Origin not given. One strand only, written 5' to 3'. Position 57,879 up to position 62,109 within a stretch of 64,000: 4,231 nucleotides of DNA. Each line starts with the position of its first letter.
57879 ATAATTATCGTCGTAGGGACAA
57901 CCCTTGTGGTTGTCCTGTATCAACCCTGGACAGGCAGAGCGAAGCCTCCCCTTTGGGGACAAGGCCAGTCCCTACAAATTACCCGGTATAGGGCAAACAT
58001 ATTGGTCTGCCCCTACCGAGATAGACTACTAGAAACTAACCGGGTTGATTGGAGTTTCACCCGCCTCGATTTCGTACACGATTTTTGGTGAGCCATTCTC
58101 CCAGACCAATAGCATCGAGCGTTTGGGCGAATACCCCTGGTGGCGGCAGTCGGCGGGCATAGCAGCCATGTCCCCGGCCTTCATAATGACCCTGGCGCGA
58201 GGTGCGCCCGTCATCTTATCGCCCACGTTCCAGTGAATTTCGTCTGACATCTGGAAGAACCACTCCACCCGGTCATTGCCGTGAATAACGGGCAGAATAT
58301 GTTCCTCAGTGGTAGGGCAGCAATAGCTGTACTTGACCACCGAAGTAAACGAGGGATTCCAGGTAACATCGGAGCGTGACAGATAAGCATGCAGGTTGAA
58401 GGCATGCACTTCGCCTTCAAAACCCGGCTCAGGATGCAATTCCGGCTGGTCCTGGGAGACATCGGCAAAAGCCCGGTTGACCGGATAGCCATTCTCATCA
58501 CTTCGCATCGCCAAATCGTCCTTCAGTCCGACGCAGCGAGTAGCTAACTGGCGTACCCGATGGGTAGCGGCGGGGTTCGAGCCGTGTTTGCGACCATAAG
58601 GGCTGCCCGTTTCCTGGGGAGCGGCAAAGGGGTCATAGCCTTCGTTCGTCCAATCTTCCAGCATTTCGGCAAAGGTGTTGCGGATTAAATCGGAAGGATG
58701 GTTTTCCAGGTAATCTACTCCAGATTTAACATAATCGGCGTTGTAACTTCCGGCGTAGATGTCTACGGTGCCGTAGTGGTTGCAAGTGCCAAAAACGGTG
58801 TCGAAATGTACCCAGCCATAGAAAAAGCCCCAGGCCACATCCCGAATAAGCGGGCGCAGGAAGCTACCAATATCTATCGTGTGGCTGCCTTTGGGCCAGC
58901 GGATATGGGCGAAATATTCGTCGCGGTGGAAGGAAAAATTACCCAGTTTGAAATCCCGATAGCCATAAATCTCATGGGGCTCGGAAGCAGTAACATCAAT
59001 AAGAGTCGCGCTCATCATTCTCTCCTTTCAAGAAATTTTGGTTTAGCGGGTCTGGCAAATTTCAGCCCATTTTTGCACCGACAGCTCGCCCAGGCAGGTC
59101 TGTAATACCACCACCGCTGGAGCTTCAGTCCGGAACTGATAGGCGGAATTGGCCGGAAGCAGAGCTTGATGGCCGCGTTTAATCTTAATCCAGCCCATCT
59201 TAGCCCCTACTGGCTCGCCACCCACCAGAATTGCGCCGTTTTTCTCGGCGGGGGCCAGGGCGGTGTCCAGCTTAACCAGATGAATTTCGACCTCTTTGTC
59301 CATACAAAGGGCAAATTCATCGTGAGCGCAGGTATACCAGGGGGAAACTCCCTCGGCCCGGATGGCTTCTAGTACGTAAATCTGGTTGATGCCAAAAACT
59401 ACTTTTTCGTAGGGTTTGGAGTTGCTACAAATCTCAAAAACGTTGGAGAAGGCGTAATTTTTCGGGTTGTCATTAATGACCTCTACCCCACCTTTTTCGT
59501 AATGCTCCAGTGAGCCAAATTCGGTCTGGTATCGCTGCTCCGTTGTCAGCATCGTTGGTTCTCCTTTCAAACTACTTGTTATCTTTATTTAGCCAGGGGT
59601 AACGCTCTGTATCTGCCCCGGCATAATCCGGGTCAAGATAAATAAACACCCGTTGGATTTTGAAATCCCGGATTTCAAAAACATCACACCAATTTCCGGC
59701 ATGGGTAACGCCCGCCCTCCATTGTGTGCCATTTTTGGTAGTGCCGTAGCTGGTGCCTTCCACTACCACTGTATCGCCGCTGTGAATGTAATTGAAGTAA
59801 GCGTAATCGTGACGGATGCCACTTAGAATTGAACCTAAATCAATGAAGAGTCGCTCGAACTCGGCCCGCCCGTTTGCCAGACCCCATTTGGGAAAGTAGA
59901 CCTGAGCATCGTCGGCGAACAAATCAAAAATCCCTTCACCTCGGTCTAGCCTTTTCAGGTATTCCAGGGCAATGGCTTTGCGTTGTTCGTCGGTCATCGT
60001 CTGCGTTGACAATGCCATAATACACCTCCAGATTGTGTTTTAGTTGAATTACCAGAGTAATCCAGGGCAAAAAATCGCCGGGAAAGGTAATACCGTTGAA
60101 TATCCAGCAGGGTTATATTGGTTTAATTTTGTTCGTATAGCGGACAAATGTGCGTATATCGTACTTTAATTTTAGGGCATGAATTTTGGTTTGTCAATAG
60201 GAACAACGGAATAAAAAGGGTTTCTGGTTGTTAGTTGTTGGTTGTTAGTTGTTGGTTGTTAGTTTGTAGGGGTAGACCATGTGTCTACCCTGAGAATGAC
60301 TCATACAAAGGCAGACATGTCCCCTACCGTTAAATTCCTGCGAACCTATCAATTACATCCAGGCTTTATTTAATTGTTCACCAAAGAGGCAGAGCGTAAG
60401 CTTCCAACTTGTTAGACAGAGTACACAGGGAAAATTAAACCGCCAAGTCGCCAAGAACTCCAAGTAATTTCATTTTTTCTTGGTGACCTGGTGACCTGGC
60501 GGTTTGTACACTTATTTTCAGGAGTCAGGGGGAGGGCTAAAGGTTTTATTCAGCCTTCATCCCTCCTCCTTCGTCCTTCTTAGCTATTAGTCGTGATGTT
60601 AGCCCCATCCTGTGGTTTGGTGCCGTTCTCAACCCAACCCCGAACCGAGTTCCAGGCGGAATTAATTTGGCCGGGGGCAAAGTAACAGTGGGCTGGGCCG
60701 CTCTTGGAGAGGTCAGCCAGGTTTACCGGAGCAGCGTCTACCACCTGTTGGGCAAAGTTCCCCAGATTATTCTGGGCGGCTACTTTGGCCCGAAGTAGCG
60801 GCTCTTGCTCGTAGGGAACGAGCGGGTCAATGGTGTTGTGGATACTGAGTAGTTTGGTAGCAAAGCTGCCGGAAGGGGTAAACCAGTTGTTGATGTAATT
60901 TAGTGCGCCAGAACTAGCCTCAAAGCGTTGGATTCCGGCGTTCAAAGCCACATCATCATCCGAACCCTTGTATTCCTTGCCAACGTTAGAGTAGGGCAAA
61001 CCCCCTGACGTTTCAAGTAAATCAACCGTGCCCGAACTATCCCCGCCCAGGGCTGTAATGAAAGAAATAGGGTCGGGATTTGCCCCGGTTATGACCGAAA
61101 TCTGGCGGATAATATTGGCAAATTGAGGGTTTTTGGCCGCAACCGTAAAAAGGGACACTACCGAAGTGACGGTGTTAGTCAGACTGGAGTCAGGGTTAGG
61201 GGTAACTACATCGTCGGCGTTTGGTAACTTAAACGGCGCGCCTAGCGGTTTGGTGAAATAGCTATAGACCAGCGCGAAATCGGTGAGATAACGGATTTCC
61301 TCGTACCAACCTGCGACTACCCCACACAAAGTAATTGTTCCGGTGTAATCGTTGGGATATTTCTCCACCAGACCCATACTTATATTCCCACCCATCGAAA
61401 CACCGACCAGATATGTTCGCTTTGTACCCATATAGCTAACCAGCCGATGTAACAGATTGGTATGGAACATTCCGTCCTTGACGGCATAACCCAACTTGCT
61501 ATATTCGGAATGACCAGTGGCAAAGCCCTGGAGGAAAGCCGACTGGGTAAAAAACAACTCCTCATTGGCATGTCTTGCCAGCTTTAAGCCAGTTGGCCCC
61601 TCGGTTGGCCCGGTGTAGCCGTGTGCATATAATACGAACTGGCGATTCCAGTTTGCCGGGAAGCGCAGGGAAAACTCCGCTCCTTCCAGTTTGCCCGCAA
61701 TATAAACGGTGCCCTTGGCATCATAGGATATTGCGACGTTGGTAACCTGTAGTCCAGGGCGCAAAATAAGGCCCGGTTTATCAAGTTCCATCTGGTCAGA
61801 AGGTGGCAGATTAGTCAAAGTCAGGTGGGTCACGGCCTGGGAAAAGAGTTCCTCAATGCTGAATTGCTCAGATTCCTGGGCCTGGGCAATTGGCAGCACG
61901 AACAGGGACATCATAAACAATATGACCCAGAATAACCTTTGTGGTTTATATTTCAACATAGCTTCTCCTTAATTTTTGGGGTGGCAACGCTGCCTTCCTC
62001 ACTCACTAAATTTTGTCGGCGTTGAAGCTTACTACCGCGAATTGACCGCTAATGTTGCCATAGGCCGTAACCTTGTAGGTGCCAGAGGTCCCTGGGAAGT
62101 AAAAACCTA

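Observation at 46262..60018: Complete hydroquinone ring-cleavage operon in an apparent Chloroflexota genome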

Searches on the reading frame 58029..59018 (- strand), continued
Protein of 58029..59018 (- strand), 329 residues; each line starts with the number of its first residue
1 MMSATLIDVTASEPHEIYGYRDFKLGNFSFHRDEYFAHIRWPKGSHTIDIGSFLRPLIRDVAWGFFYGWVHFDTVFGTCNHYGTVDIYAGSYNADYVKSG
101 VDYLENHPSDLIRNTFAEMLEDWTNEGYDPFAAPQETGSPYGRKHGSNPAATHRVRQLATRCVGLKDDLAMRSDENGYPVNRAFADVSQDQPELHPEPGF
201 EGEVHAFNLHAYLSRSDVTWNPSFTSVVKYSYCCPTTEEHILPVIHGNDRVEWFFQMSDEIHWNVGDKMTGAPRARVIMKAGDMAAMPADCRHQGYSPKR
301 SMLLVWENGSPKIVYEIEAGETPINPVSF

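Call 18: find_encoding_contigs(protein=P0006, flank=10000, max_places=2)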
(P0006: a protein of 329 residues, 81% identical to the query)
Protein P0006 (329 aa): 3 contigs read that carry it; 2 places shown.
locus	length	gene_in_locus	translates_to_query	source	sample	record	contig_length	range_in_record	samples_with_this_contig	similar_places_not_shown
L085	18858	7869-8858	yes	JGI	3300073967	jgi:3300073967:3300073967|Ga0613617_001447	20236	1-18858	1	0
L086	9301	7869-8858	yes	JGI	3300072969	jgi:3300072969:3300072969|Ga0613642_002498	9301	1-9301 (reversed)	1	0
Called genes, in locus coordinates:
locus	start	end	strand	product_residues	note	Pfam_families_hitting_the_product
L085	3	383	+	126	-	PF01609:DDE_Tnp_1 (weak)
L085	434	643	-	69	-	-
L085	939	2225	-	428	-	PF13701:DDE_Tnp_1_4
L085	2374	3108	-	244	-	PF09339:HTH_IclR, PF01614:IclR_C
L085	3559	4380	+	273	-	PF01144:CoA_trans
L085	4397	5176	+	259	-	PF01144:CoA_trans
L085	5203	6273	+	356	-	PF00465:Fe-ADH, PF13685:Fe-ADH_2, PF25137:ADH_Fe_C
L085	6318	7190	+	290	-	PF04444:Dioxygenase_N, PF00775:Dioxygenase_C, PF13620:CarboxypepD_reg (faint)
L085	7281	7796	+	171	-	-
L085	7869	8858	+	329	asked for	PF18191:PnpCD_PnpD_N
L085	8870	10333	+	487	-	PF00171:Aldedh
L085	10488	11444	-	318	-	PF00528:BPD_transp_1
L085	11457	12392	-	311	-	PF19300:BPD_transp_1_N, PF00528:BPD_transp_1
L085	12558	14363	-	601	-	PF00496:SBP_bac_5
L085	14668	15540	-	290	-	PF00165:HTH_AraC (weak), PF12833:HTH_18, PF00165:HTH_AraC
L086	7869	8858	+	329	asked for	PF18191:PnpCD_PnpD_N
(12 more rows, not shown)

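Call 20: find_encoding_contigs(protein=P0002, flank=3000, max_places=2)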
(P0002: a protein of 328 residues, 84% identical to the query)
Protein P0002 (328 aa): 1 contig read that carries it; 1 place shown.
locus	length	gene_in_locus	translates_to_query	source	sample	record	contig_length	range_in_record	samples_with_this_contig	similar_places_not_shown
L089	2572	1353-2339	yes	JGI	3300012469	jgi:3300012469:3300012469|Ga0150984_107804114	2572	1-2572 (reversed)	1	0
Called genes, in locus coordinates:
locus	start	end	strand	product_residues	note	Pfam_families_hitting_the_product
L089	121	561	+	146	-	PF12680:SnoaL_2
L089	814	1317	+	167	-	-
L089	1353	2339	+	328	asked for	PF18191:PnpCD_PnpD_N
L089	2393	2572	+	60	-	?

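Call 26: list_cluster_members(proteins=[P0008, P0018, P0026, P0010, P0004, P0125, P0128, P0064, P0039, P0067])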
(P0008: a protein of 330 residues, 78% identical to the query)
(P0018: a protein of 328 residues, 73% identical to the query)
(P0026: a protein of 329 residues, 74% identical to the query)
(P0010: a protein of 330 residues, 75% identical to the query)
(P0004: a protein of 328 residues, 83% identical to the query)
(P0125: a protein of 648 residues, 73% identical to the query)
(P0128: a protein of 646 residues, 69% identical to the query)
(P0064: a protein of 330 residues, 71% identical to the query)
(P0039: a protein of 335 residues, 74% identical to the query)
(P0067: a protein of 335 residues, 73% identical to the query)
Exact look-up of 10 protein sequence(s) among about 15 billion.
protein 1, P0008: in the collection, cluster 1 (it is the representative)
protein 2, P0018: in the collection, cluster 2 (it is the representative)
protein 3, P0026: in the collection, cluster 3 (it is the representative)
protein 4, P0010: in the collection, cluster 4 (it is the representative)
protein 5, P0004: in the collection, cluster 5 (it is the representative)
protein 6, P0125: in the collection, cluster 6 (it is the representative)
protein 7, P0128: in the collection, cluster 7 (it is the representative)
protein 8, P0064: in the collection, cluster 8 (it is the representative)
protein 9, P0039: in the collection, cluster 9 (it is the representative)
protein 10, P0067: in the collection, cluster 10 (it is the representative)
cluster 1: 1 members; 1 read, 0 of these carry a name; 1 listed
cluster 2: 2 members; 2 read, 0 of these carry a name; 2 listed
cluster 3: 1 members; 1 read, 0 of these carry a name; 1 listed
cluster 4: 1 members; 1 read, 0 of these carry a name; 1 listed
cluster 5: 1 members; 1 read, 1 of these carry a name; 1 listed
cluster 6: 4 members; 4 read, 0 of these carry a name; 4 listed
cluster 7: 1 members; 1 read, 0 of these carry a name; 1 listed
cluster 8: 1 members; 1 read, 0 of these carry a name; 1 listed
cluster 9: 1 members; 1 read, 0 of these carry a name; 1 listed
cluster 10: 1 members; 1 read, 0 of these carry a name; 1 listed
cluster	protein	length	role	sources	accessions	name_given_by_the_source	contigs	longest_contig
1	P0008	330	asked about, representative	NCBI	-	-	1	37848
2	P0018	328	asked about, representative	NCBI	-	-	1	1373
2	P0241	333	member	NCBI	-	-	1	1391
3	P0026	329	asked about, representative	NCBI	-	-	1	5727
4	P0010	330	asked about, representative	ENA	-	-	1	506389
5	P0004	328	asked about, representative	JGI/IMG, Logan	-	hypothetical protein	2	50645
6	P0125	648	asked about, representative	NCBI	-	-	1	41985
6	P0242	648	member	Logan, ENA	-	-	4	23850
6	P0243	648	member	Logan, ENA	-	-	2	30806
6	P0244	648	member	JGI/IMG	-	-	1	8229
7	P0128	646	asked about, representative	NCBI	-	-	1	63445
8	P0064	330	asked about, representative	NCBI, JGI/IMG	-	-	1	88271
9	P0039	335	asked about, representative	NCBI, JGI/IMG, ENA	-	-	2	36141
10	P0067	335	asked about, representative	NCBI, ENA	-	-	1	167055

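Call 49: search_protein_families(library=pfam, proteins=[L019:11046-12794:+, L019:7620-9077:-, L019:6117-7331:-, L003:12717-13400:+, L003:13549-14205:+, L003:7256-8017:-], max_evalue=0.0001)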
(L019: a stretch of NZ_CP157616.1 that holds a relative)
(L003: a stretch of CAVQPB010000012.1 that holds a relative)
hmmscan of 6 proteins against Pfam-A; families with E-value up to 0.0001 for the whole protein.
L019:11046-12794:+ (582 aa): 3 families
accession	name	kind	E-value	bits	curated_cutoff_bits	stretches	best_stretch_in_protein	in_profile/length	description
PF00890.30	FAD_binding_2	-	2.6e-46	159.1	20.4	1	53-560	1-414/414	FAD binding domain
PF01266.30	DAO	-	7.2e-08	32.8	27.9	1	53-275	1-209/353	FAD dependent oxidoreductase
PF12831.13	FAD_oxidored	-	8.8e-07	29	27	1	53-109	1-56/416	FAD dependent oxidoreductase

L019:7620-9077:- (485 aa): 0 families

L019:6117-7331:- (404 aa): 0 families

L003:12717-13400:+ (227 aa): 1 family
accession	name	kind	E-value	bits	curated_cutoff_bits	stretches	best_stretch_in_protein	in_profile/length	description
PF01144.29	CoA_trans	-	3.7e-71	239.4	23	1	7-218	2-216/217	Coenzyme A transferase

L003:13549-14205:+ (218 aa): 1 family
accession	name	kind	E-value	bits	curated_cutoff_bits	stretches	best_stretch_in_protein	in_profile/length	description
PF01144.29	CoA_trans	-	1.2e-46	159.2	23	1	7-198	2-211/217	Coenzyme A transferase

L003:7256-8017:- (253 aa): 0 families

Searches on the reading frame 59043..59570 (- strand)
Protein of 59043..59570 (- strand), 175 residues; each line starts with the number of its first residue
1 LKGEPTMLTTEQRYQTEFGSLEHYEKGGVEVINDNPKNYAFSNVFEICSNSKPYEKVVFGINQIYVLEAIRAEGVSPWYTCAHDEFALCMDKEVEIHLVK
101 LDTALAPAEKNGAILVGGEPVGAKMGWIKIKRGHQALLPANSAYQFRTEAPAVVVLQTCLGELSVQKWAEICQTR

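Call 4: search_protein_families(library=pfam, proteins=[window:59043-59570:-], max_evalue=0.01)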
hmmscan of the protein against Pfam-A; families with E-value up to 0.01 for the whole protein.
window:59043-59570:- (175 aa): 0 families

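Call 5: search_protein_families(library=ncbifam, proteins=[window:59043-59570:-], max_evalue=0.01)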
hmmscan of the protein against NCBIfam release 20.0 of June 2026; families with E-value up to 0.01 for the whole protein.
window:59043-59570:- (175 aa): 0 families

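Call 7: search_solved_structures(query=window:59043-59570:-, max_evalue=1, show_alignments=1)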
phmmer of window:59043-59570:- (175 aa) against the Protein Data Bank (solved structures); distinct sequences matched with E-value up to 1: 2.
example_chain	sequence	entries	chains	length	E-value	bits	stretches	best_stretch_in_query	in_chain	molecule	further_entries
5m21_A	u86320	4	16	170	4.6e-56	192.6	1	16-174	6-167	Hydroquinone dioxygenase small subunit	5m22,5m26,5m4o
4zxa_A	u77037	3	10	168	1.5e-54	187.6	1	15-172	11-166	Hydroquinone dioxygenase small subunit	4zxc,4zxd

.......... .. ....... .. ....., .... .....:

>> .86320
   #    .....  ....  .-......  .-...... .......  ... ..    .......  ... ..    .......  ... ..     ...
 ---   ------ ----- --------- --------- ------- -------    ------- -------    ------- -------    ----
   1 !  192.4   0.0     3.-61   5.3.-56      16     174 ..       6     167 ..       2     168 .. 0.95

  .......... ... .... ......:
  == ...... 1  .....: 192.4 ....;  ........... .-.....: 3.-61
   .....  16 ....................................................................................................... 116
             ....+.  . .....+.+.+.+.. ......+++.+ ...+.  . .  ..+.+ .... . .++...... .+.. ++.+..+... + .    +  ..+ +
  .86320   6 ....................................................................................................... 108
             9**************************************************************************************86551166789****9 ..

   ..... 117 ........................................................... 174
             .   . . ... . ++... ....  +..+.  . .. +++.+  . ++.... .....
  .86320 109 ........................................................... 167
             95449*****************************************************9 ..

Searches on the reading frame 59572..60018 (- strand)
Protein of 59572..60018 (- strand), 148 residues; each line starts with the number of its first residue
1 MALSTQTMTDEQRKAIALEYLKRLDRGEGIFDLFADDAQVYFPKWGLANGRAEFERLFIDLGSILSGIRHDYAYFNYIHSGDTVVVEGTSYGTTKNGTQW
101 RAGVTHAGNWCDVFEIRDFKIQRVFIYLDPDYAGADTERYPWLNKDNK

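Call 4: search_protein_families(library=pfam, proteins=[window:59572-60018:-], max_evalue=0.01)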
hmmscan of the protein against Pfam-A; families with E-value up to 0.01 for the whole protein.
window:59572-60018:- (148 aa): 1 family
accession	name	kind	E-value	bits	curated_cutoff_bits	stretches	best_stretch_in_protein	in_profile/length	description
PF12680.13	SnoaL_2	-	5e-10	40.3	27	1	28-123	14-101/102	SnoaL-like domain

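Call 5: search_protein_families(library=ncbifam, proteins=[window:59572-60018:-], max_evalue=0.01)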
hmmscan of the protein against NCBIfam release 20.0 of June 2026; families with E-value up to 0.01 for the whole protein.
window:59572-60018:- (148 aa): 0 families

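Call 57: search_solved_structures(query=window:59572-60018:-, max_evalue=1)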
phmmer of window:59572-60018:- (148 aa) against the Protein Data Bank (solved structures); distinct sequences matched with E-value up to 1: 5.
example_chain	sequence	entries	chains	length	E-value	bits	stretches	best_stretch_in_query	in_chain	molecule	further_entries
4rzm_A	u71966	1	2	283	0.0008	23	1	11-105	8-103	Epoxide hydrolase LasB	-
3rga_A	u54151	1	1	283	0.00088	22.8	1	11-105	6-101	Epoxide hydrolase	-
9kw6_A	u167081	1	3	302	0.0029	21.1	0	10-39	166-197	MonBI,MonBII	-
9kw6_C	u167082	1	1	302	0.0033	21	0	10-39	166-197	MonBI,MonBII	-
9kw8_A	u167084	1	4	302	0.0039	20.8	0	10-39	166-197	MonBI,MonBII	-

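Call 76: predict_structure(protein=window:59572-60018:-)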
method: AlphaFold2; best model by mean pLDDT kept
length: 148 residues; sequences in the alignment: 1
mean_pLDDT: 39.9   pTM: 0.42
mean pLDDT of the five models: 39.9, 38.1, 34.9, 34.4, 34.1
residues with pLDDT >= 90: 0; 70-90: 0; 50-70: 23; < 50: 125
segments of 3 or more residues with pLDDT < 50: 1-51, 65-68, 76-86, 91-148
pLDDT, mean of each block of 10 residues (from residue 1): 39 46 43 31 35 56 52 47 44 45 34 25 31 35 32
secondary structure, 60 per line:
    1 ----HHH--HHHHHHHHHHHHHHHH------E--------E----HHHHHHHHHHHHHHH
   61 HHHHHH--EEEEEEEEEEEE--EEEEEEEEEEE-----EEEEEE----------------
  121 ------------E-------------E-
elements in order: H10-25 H46-66 E69-80 E83-93 E99-104

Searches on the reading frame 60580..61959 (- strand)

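Call 34: search_protein_families(library=pfam, proteins=[window:60580-61959:-], max_evalue=0.001)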
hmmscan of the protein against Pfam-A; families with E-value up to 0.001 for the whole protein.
window:60580-61959:- (459 aa): 2 families
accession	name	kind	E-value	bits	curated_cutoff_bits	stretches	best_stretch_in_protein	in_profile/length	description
PF00561.26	Abhydrolase_1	-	7.8e-05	22.9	25.8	0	168-212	57-101/245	alpha/beta hydrolase fold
PF12146.15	Hydrolase_4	-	0.00034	20.4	27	1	171-218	67-114/239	Serine aminopeptidase, S33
